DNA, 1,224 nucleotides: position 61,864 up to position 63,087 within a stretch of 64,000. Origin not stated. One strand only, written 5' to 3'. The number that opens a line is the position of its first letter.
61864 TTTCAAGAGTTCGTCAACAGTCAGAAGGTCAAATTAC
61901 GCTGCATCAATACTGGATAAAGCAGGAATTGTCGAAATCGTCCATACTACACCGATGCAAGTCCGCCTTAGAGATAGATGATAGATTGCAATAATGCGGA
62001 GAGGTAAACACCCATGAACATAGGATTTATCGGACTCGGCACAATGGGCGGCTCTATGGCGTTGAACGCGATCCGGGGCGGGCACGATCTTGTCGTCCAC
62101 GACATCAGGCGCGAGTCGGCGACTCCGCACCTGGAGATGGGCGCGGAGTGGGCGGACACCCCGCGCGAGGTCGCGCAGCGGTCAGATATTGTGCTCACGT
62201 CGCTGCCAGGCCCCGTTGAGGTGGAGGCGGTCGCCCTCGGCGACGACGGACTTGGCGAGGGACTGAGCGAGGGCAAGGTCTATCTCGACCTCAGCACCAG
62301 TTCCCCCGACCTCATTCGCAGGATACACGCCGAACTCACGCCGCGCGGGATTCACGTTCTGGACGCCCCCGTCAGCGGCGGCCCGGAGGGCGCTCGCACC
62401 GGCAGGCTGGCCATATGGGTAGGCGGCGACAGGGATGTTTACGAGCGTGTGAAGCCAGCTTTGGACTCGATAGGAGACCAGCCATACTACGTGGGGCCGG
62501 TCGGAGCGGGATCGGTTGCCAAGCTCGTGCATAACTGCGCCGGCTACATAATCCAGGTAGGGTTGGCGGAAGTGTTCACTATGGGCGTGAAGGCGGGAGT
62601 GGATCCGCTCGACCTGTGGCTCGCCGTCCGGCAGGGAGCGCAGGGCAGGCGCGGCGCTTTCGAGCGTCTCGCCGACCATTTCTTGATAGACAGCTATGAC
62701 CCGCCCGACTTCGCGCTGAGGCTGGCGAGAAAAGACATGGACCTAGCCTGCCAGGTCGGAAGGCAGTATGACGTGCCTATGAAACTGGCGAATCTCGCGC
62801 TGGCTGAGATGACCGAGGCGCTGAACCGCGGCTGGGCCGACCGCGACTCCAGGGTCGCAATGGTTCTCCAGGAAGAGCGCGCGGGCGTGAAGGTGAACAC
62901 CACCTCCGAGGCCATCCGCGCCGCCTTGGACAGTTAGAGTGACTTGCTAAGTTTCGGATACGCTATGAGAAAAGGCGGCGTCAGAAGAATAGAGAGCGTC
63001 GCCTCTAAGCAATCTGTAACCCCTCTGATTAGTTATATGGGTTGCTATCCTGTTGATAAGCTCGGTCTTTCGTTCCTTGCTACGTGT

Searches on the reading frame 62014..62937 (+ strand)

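Call 84: search_protein_families(library=pfam, proteins=[window:62014-62937:+], max_evalue=0.001)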
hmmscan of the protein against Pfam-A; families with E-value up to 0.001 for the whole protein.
window:62014-62937:+ (307 aa): 3 families
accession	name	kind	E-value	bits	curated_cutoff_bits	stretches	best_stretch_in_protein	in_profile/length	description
PF03446.21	NAD_binding_2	-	2.1e-46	158.3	21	1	2-161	1-161/161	NAD binding domain of 6-phosphogluconate dehydrogenase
PF14833.11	NAD_binding_11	-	2e-17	64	30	1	164-279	1-115/122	NAD-binding of NADP-dependent 3-hydroxyisobutyrate dehydrogenase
PF03807.23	F420_oxidored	-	4.2e-07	30.9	21.6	1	3-69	2-72/94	NADP oxidoreductase coenzyme F420-dependent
